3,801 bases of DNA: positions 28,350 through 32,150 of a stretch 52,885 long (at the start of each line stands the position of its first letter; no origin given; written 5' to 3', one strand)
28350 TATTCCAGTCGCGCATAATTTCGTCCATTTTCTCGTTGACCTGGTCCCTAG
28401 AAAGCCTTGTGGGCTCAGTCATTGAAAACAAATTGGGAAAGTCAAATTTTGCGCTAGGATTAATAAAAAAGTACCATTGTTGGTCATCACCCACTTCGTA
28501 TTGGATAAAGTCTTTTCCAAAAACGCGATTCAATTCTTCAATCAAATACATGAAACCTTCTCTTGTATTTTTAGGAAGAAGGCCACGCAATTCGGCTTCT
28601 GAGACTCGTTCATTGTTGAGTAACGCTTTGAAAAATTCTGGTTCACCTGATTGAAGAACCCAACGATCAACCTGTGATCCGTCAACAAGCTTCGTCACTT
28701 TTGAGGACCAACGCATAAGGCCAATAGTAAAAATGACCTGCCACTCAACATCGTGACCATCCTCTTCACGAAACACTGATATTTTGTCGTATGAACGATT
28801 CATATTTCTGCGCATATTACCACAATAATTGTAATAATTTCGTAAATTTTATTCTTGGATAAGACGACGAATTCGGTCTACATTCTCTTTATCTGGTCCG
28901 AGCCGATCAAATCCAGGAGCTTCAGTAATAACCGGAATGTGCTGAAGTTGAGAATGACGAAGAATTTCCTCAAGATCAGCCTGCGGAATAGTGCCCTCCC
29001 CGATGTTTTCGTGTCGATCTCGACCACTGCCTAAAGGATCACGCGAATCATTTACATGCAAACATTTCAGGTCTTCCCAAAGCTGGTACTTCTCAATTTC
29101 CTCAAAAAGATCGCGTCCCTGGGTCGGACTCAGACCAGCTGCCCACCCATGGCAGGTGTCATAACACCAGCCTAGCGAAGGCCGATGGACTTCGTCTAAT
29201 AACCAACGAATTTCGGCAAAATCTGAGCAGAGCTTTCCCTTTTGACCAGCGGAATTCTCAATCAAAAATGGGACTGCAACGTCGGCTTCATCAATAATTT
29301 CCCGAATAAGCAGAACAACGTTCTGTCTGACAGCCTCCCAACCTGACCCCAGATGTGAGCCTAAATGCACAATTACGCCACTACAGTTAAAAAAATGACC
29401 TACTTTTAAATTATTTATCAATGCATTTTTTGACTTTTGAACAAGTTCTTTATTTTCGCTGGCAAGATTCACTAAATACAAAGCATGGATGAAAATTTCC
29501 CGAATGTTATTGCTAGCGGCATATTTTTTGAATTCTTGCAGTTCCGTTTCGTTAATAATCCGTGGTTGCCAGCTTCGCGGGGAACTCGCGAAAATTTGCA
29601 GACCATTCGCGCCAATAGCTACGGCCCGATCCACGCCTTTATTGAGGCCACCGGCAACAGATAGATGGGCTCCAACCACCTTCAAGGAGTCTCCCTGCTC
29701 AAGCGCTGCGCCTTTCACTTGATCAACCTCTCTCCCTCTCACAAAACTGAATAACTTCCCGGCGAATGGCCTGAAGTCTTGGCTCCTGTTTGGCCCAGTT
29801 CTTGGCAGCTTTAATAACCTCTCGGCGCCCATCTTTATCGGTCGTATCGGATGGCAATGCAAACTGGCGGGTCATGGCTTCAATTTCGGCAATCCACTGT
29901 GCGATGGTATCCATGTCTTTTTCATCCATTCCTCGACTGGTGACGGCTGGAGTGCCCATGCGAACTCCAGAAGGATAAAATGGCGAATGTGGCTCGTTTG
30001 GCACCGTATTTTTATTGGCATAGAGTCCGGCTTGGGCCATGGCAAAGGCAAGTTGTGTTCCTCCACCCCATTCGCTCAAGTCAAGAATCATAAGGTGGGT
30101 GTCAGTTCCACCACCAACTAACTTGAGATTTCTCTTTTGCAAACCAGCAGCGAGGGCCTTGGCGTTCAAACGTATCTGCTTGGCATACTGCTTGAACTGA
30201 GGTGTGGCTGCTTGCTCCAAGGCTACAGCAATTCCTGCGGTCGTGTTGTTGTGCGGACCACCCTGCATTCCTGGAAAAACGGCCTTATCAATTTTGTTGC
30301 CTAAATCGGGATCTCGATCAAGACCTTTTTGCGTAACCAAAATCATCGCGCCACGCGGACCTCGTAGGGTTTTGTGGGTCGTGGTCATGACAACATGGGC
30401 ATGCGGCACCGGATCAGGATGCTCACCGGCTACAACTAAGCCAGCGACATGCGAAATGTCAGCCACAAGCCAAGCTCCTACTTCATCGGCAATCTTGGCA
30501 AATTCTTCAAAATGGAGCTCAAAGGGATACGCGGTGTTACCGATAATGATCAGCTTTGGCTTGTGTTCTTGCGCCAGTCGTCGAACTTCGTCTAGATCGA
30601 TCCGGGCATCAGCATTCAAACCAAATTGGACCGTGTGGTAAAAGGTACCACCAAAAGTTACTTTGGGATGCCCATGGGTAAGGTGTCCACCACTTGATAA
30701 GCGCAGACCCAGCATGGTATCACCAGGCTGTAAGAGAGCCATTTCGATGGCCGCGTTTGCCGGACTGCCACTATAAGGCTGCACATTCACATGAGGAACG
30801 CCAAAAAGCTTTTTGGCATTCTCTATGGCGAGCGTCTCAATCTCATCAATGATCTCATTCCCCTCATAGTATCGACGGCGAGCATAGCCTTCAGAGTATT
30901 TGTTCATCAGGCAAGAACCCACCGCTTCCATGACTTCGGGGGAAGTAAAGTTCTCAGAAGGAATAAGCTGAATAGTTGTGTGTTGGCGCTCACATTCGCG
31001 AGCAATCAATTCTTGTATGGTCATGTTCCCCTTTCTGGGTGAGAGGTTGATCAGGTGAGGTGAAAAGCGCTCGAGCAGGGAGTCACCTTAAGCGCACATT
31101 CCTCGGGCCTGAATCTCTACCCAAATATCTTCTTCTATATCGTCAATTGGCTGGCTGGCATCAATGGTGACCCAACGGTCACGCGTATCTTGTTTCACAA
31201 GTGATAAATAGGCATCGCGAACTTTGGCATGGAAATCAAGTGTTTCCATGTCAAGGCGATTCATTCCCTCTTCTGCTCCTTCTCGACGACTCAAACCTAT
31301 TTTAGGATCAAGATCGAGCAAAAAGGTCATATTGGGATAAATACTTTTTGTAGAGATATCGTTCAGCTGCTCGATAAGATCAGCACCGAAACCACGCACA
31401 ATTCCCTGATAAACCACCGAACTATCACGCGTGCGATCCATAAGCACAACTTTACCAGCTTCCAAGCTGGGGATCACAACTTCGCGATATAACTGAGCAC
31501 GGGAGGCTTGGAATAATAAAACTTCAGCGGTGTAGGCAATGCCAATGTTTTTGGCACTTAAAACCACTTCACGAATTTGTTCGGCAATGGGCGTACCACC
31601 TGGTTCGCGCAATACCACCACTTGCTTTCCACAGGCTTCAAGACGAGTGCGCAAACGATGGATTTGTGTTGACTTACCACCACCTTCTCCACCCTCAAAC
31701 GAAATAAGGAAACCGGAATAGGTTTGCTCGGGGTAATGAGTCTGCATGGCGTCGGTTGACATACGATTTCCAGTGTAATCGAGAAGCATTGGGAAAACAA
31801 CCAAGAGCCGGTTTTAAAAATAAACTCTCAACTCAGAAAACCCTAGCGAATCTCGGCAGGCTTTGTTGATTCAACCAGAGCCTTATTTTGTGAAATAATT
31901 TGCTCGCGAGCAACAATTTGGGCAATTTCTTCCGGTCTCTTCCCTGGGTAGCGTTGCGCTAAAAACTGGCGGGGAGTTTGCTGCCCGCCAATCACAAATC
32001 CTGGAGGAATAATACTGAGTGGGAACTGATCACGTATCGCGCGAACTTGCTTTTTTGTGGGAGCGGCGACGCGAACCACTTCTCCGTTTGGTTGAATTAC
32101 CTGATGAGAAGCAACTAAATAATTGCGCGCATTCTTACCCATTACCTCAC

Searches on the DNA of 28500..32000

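Call 12: search_rna_families(source=window, start=28500, end=32000, threshold=evalue, max_evalue=1)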
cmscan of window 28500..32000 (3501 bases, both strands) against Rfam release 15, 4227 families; matches with E-value up to 1: 0.
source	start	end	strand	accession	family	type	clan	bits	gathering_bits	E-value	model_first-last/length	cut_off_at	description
